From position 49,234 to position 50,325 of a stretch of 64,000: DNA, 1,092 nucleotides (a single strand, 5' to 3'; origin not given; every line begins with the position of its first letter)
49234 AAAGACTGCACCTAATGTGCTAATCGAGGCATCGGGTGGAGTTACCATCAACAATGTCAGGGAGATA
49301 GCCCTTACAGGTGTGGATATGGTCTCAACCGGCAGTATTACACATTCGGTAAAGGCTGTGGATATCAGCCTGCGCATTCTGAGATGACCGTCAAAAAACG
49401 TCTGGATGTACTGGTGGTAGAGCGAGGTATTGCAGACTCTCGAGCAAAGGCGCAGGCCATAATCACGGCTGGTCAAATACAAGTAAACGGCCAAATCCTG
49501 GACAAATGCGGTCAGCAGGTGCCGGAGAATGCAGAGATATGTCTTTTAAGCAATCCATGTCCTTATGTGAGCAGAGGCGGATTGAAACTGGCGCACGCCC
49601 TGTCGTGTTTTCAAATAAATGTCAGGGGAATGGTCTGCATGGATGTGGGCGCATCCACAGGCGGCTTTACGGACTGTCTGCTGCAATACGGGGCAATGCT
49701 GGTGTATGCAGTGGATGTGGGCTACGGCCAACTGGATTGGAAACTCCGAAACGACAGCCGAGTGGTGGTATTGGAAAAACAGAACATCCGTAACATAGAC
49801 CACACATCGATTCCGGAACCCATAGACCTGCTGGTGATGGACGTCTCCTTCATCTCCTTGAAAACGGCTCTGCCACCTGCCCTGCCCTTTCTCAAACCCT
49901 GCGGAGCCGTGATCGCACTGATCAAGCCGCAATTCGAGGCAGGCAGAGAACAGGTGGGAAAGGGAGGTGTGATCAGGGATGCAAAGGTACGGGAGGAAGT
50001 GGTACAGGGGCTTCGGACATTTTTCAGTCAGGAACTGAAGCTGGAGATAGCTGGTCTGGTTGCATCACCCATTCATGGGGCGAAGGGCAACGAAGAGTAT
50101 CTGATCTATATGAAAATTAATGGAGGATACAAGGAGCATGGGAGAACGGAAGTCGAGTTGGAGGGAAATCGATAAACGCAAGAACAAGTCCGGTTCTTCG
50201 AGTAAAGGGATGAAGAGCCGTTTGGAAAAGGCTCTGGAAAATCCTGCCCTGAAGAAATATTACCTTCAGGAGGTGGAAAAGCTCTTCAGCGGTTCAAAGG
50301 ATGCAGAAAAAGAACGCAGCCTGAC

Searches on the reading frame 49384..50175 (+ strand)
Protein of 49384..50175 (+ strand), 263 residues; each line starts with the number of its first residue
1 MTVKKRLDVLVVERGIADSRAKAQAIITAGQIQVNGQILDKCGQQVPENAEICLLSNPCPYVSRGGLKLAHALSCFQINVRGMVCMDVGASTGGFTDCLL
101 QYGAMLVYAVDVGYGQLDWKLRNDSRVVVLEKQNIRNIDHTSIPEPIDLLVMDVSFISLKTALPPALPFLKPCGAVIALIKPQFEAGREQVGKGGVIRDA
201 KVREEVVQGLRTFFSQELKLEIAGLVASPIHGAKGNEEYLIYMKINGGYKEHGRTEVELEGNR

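Call 57: search_protein_families(library=pfam, proteins=[window:49384-50175:+], max_evalue=0.00001)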
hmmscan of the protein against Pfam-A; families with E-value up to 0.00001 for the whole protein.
window:49384-50175:+ (263 aa): 2 families
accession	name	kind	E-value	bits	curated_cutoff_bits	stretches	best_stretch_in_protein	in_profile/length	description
PF01728.25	FtsJ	-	2.8e-46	158.1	24.1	1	61-243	1-179/181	FtsJ-like methyltransferase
PF01479.30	S4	-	5.7e-11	42.4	22.8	1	6-52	2-48/48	S4 domain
